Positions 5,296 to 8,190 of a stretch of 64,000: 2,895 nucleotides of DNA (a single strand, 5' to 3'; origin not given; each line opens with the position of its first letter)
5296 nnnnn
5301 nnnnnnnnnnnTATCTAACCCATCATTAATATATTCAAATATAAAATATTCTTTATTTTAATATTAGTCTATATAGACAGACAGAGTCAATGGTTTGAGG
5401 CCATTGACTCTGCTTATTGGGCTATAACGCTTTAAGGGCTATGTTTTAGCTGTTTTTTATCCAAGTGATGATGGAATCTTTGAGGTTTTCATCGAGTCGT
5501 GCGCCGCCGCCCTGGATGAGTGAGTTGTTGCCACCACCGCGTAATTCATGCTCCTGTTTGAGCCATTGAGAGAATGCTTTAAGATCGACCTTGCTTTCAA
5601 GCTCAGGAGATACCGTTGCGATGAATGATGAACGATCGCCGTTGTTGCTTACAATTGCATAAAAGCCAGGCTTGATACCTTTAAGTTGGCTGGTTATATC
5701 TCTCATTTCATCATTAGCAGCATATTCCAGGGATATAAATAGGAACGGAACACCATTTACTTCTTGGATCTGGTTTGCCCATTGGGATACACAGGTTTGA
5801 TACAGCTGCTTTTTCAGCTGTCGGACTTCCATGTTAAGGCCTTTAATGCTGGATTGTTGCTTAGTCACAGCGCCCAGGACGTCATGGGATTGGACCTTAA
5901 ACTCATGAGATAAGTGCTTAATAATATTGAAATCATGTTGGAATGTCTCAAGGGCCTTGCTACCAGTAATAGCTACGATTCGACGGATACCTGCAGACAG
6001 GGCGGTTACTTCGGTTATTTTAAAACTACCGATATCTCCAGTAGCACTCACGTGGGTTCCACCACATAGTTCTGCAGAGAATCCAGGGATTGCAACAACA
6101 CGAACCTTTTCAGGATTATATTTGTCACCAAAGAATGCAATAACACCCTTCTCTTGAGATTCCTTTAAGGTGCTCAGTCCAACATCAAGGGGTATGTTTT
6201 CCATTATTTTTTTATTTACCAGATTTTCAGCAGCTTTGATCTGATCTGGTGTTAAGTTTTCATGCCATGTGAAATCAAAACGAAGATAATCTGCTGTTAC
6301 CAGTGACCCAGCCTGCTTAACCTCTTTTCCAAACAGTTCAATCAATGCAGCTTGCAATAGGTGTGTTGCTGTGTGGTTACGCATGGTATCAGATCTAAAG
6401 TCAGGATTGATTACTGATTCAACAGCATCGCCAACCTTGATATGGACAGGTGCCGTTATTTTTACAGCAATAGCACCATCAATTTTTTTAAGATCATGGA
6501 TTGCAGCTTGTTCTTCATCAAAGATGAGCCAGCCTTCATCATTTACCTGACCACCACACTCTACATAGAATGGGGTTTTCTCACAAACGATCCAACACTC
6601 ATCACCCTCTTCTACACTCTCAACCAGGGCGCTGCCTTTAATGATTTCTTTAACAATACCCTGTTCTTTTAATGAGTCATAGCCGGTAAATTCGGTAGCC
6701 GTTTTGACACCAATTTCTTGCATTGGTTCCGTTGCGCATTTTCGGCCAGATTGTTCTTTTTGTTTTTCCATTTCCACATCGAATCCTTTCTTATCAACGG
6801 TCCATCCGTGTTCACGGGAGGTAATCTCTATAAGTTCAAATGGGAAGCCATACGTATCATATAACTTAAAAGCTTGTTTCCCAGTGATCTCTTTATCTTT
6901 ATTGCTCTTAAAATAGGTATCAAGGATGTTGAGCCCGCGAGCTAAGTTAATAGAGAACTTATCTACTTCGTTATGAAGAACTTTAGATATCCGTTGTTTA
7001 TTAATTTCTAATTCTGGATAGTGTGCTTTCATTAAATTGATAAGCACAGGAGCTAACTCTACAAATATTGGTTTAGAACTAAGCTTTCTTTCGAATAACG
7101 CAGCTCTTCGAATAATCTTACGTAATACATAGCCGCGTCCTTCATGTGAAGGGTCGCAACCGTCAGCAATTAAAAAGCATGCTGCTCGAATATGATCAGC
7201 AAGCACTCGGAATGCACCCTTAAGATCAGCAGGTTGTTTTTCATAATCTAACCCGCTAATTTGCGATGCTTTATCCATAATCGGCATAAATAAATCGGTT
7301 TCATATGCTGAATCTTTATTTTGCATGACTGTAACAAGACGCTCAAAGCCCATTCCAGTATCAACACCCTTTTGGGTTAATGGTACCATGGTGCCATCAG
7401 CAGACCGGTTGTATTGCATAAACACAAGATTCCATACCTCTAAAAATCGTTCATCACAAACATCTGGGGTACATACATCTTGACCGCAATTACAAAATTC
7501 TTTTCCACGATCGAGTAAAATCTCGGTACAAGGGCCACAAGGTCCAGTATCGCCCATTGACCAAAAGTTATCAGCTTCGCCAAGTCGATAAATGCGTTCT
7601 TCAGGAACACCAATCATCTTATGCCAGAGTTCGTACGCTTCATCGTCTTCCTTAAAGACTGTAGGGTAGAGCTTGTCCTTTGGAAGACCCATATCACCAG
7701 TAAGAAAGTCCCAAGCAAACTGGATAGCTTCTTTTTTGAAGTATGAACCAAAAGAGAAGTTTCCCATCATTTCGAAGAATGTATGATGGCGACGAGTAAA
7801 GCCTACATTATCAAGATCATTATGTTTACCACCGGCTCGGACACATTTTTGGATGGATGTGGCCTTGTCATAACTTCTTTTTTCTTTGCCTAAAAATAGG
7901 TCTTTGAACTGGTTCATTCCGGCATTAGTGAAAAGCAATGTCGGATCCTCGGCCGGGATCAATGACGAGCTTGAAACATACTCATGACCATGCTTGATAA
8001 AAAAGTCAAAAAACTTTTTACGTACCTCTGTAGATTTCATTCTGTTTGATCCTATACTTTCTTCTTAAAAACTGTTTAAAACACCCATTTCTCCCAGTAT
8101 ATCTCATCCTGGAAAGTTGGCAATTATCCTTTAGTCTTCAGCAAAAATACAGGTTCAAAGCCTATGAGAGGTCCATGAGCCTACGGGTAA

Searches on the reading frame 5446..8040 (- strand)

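Call 36: search_protein_families(library=ncbifam, proteins=[window:5446-8040:-], max_evalue=0.00001)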
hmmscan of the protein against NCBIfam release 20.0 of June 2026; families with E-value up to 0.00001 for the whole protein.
window:5446-8040:- (864 aa): 4 families
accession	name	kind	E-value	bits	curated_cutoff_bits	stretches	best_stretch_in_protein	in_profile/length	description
TIGR00344.1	alaS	equivalog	2.5e-264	879.5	457.05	1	5-846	1-847/847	alanine--tRNA ligase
NF002436.0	PRK01584.1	equivalog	2.5e-166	554.6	529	2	1-432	1-435/595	alanine--tRNA ligase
TIGR03683.1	A-tRNA_syn_arch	equivalog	1.9e-107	360.6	744.7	2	279-856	330-893/902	alanine--tRNA ligase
NF040865.1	a_tRNA_ed_AlaXM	equivalog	5.6e-36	124.4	300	1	472-688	17-229/234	alanyl-tRNA editing protein AlaXM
